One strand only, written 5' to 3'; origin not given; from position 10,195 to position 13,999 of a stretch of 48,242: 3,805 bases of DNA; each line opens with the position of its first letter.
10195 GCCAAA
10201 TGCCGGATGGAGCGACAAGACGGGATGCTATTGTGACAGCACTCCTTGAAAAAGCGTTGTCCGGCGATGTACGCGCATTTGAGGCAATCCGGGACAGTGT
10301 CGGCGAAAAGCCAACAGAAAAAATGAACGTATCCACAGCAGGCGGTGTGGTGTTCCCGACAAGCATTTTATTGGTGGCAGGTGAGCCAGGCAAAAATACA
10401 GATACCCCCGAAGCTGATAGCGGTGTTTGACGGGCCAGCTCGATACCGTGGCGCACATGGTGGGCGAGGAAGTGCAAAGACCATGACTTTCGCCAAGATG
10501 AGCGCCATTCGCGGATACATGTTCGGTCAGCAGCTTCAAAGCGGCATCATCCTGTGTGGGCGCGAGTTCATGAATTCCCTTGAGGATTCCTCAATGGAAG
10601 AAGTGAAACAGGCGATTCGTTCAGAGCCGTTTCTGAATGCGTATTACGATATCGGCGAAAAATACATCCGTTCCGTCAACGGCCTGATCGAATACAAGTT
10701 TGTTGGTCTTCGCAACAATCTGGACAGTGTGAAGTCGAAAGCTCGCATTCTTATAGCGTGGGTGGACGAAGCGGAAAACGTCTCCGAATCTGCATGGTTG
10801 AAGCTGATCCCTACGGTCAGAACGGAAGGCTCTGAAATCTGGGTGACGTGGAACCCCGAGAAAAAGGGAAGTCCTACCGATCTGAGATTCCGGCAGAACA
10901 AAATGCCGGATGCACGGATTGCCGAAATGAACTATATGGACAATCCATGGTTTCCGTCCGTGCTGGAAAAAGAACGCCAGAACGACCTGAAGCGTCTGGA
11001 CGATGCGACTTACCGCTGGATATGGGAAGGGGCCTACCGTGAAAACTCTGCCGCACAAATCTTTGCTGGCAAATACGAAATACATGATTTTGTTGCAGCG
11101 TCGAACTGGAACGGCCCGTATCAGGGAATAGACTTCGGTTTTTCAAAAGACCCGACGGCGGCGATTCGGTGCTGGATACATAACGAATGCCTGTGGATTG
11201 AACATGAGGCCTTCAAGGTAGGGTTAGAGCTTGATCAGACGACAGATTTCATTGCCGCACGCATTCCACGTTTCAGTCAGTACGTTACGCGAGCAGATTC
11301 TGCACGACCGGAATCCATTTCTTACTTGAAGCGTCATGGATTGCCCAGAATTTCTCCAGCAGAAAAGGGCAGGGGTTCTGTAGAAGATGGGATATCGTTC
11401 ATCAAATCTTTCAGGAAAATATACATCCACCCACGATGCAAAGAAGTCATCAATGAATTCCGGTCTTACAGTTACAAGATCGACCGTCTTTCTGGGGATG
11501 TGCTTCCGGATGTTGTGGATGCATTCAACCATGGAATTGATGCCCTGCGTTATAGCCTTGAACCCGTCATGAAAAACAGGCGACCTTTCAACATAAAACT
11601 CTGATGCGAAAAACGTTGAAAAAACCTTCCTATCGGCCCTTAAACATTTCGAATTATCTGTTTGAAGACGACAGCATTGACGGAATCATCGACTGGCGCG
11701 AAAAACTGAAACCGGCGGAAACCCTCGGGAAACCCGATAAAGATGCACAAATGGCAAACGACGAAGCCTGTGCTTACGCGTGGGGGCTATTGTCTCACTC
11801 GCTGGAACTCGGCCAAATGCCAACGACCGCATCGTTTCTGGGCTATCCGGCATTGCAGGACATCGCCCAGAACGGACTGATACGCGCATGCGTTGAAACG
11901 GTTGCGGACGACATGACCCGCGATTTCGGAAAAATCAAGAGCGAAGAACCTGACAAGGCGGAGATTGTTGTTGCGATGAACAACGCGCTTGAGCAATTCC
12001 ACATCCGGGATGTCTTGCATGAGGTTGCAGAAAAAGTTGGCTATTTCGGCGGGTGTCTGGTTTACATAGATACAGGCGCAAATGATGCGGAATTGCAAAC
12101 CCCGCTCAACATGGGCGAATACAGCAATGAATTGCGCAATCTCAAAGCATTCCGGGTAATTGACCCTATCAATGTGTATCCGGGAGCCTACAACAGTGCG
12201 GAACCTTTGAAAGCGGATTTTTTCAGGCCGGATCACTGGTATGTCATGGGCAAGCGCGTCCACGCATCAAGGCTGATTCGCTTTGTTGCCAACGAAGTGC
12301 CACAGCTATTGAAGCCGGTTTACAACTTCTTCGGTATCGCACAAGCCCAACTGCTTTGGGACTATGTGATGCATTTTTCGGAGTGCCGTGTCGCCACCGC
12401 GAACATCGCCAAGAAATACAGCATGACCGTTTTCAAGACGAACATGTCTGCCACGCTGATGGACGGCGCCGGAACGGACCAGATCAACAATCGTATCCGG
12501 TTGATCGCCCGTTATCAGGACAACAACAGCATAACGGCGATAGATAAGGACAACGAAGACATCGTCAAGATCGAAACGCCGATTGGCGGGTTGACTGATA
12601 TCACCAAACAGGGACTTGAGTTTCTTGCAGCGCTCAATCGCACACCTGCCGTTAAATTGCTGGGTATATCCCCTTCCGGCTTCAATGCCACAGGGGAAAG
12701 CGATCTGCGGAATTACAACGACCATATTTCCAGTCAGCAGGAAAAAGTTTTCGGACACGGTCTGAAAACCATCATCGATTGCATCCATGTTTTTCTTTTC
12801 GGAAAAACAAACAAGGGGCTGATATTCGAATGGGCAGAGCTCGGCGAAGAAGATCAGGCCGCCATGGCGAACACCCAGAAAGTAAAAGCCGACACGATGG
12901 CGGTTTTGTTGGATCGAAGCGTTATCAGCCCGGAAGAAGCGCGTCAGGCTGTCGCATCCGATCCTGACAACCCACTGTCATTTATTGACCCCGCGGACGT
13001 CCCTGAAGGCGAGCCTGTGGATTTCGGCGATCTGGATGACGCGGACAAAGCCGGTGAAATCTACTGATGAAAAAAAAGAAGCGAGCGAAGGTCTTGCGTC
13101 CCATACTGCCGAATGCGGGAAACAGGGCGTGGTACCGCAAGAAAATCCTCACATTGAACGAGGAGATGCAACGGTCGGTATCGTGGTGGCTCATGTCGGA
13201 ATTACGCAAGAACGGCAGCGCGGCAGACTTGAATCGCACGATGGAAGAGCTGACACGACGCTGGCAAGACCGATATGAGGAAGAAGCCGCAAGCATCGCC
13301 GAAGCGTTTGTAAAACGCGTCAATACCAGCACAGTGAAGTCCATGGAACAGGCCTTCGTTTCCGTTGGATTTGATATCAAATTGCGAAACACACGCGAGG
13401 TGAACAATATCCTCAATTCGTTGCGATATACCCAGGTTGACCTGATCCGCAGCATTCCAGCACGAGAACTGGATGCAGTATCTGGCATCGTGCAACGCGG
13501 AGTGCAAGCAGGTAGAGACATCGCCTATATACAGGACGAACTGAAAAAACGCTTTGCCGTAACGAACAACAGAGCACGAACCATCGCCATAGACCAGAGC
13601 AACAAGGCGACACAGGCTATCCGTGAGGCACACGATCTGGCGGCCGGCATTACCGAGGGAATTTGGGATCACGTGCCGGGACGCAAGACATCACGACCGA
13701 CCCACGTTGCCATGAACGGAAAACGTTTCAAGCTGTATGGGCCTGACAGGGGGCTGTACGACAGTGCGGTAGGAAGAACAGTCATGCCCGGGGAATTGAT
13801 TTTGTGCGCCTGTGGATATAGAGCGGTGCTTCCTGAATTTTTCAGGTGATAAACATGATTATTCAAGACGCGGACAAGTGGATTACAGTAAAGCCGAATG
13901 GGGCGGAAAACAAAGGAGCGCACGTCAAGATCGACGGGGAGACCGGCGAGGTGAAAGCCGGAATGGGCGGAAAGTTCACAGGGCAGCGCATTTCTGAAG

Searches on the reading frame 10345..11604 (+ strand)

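Call 73: search_protein_families(library=phrogs, proteins=[window:10345-11604:+], max_evalue=0.00001)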
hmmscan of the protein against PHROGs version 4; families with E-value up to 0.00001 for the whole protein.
window:10345-11604:+ (419 aa): 6 families
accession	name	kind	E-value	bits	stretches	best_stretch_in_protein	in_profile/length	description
phrog_3717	-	head and packaging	1.7e-60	205.8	1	14-275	5-269/277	terminase large subunit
phrog_2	-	head and packaging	2e-48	166.7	1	23-413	269-598/807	terminase large subunit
phrog_6672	-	head and packaging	6.5e-45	153.2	1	280-413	4-134/145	terminase large subunit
phrog_5653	-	head and packaging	1.3e-29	104.4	1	253-409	27-181/199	terminase large subunit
phrog_18557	-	head and packaging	1e-06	29.8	1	339-413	4-78/88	terminase large subunit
phrog_10250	-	head and packaging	6.9e-06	26.9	0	259-413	47-220/228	terminase large subunit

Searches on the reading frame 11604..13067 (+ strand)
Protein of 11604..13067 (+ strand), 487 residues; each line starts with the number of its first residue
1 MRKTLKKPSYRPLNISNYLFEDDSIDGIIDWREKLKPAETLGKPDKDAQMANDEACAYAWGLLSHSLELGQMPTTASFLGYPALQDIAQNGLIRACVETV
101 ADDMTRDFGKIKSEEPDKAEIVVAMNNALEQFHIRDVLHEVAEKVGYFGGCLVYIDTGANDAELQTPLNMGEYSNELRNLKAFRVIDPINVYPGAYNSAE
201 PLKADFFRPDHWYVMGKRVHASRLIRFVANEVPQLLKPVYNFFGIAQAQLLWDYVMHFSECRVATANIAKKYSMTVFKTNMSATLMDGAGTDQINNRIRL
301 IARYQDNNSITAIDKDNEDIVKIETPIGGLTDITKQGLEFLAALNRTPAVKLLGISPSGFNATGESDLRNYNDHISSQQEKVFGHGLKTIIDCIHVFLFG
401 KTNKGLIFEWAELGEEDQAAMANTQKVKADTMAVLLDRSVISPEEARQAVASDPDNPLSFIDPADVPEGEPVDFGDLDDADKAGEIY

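Call 73: search_protein_families(library=phrogs, proteins=[window:11604-13067:+], max_evalue=0.00001)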
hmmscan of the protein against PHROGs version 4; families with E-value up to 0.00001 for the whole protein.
window:11604-13067:+ (487 aa): 7 families
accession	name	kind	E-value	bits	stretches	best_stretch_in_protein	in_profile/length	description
phrog_146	-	head and packaging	4.4e-95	320.7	1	46-472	18-446/587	portal protein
phrog_15528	-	head and packaging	9.5e-57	193.9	1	72-467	55-468/794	portal protein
phrog_30637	-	unknown function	5e-44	151.5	1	215-476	1-263/1119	-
phrog_4660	-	head and packaging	2.2e-37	129.8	1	73-455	103-481/765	minor head protein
phrog_12751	-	unknown function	1.7e-20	74.4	1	243-450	10-218/283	-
phrog_220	-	head and packaging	3.1e-10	39.7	1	220-412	200-394/1338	minor head protein and DNA pilot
phrog_15615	-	head and packaging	1.2e-08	35.6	1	89-234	43-184/194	virion structural protein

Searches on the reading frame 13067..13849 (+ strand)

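Call 73: search_protein_families(library=phrogs, proteins=[window:13067-13849:+], max_evalue=0.00001)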
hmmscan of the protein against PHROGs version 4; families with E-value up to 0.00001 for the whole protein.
window:13067-13849:+ (260 aa): 6 families
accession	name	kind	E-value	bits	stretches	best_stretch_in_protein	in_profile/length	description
phrog_324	-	head and packaging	3.1e-57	195.9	1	2-257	61-320/624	head morphogenesis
phrog_15127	-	head and packaging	3.4e-23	83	1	42-249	36-246/602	head protein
phrog_4529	-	head and packaging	4.6e-14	53.5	1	72-249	107-282/533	minor head protein and DNA pilot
phrog_2468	-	head and packaging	2.4e-09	38.1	1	55-221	72-236/303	head morphogenesis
phrog_2662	-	head and packaging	6.2e-09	36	1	49-220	520-674/717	portal protein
phrog_595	-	head and packaging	2.1e-07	31.7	1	36-225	84-276/513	head maturation protease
